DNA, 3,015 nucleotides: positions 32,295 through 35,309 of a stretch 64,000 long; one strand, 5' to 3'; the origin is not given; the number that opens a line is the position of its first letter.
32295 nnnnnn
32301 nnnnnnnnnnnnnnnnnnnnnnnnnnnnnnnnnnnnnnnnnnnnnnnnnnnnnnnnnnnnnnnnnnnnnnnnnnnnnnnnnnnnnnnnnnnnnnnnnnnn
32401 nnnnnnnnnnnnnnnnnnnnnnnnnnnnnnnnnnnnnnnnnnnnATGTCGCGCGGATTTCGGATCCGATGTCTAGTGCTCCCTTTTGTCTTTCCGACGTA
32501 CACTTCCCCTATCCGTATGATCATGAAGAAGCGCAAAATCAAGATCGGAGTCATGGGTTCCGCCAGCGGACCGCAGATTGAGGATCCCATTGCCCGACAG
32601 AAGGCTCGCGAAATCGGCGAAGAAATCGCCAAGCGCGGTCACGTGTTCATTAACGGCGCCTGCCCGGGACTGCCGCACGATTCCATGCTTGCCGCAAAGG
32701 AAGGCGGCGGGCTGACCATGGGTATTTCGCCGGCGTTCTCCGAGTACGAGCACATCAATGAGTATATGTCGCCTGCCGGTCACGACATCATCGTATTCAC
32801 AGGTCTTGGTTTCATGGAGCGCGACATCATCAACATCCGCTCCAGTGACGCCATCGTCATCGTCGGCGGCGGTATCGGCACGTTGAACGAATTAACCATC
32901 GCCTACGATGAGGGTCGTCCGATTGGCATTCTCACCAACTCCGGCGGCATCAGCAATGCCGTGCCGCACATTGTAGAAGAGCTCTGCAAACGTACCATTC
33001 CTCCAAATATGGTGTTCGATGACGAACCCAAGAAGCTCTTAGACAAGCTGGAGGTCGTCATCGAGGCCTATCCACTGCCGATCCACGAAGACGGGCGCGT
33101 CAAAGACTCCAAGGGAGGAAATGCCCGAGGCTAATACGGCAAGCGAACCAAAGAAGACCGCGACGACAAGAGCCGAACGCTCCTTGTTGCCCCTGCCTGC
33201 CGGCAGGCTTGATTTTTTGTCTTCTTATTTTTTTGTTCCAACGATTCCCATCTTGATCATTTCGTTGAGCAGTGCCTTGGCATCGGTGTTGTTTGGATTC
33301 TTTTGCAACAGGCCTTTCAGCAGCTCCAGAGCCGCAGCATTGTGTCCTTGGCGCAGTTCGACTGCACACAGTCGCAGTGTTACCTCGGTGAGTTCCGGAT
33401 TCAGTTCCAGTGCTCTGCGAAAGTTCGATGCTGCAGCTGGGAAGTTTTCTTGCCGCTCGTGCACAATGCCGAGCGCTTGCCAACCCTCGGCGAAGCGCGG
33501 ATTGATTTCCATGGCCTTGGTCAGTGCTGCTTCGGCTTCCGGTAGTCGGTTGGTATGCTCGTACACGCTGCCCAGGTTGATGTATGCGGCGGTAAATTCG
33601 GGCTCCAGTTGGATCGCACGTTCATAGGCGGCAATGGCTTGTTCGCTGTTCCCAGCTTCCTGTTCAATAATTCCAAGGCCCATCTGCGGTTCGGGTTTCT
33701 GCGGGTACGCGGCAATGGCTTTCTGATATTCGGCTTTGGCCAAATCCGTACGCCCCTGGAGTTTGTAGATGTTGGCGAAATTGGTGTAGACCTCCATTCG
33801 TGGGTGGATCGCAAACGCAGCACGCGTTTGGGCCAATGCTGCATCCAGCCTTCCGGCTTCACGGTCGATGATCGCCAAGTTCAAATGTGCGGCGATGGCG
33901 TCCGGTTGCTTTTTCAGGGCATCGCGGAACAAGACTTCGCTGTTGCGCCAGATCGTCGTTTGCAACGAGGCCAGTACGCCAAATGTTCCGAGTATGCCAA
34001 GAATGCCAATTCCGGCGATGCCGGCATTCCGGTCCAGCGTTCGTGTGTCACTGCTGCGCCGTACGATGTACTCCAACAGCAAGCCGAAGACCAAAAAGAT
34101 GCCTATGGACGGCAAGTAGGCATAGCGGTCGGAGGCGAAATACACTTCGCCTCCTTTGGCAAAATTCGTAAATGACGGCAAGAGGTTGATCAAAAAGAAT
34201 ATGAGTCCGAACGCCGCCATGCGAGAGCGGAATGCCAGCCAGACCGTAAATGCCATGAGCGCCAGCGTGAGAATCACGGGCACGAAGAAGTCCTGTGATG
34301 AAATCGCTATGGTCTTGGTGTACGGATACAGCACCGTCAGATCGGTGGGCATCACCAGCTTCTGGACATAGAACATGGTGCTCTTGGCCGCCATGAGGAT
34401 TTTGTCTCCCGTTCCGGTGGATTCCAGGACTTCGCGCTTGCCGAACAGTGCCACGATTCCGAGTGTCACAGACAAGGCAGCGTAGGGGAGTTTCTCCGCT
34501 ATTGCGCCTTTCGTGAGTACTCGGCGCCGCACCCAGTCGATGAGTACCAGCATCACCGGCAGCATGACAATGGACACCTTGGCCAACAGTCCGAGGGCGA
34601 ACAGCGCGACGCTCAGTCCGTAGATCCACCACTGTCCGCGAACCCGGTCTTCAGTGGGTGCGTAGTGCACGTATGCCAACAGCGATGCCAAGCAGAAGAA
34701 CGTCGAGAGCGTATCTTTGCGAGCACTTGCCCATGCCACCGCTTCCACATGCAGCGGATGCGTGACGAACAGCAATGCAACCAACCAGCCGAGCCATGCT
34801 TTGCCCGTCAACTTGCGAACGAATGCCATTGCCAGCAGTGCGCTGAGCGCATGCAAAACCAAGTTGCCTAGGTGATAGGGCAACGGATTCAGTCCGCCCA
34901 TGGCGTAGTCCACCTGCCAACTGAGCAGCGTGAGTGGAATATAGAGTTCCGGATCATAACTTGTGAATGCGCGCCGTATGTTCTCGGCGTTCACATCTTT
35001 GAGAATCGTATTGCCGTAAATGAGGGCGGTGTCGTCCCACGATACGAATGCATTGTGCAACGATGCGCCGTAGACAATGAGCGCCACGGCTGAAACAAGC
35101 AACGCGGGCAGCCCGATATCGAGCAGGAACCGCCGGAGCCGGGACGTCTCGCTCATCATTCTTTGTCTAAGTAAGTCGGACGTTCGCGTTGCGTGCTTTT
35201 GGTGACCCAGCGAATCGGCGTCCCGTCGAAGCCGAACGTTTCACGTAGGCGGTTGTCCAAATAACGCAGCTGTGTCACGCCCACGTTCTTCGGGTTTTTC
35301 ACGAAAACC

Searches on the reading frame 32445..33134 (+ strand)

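Call 64: search_protein_families(library=pfam, proteins=[window:32445-33134:+], max_evalue=0.001)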
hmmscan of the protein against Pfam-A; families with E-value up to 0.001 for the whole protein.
window:32445-33134:+ (229 aa): 2 families
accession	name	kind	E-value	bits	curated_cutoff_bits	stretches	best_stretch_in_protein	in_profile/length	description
PF18306.6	LDcluster4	-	7.7e-39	133.2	26.3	1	31-177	1-131/151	SLOG cluster4 family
PF03641.19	Lysine_decarbox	-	2.6e-05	24.9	27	1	83-151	7-70/131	Possible lysine decarboxylase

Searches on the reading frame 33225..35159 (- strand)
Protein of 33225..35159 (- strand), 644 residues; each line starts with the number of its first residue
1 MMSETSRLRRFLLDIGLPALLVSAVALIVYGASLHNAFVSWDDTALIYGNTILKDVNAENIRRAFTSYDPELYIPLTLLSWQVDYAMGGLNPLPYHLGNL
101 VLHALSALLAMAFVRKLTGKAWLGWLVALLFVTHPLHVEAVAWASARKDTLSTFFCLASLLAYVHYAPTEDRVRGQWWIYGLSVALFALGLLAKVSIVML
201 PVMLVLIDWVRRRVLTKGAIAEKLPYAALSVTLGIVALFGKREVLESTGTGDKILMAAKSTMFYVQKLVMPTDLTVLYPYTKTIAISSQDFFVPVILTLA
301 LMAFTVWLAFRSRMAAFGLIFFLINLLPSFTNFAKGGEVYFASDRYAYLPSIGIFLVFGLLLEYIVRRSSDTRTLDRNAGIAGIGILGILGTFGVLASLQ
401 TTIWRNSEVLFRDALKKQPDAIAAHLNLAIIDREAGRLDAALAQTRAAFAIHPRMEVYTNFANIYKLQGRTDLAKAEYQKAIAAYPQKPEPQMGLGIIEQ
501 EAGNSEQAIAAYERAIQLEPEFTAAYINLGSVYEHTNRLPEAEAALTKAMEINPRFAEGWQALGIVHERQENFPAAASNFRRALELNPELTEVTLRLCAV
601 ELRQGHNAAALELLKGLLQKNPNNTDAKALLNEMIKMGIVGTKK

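Call 64: search_protein_families(library=pfam, proteins=[window:33225-35159:-], max_evalue=0.001)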
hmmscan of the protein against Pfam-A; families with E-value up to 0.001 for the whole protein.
window:33225-35159:- (644 aa): 22 families
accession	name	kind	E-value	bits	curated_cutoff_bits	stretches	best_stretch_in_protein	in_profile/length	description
PF07719.23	TPR_2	-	6e-27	91.9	27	3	557-589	1-33/34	Tetratricopeptide repeat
PF00515.34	TPR_1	-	3.3e-24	84.1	27.8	3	525-556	3-34/34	Tetratricopeptide repeat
PF14559.12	TPR_19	-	4.1e-23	81.9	25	2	501-563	3-65/68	Tetratricopeptide repeat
PF13428.12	TPR_14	-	6.2e-21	73.2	23.5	1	558-598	2-42/44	Tetratricopeptide repeat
PF13181.12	TPR_8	-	1.2e-19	69.2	25.7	2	456-487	2-33/34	Tetratricopeptide repeat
PF13431.12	TPR_17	-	1.4e-18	65.9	24.4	1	511-543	1-33/34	Tetratricopeptide repeat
PF13432.12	TPR_16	-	1.9e-18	67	32.7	2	495-552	3-60/65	Tetratricopeptide repeat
PF13414.12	TPR_11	-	4e-18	65.2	26.8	1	502-534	7-39/42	TPR repeat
PF13424.12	TPR_12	-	1.4e-16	60.9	30.1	3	524-586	4-74/77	Tetratricopeptide repeat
PF23914.1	TPR_CcmH_CycH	-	2.5e-13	50.6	42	1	545-631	38-127/158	Cytochrome c-type biogenesis protein H TPR domain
PF25063.1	ARM_TT21_C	-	3.7e-10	40.4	35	1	501-625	73-198/209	Tetratricopeptide repeat protein 21 C-terminal ARM domain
PF13371.12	TPR_9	-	2.4e-09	37.5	35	1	500-555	6-61/73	Tetratricopeptide repeat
PF24575.1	TPR_Slam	-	3.9e-09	37.3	35.2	0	494-544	52-102/104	Surface lipoprotein assembly modifier, N-terminal TPR repeats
PF13176.12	TPR_7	-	2.1e-08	34.1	27.9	0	525-553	1-29/36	Tetratricopeptide repeat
PF13174.12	TPR_6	-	3.5e-08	34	26.3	0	462-487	7-32/33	Tetratricopeptide repeat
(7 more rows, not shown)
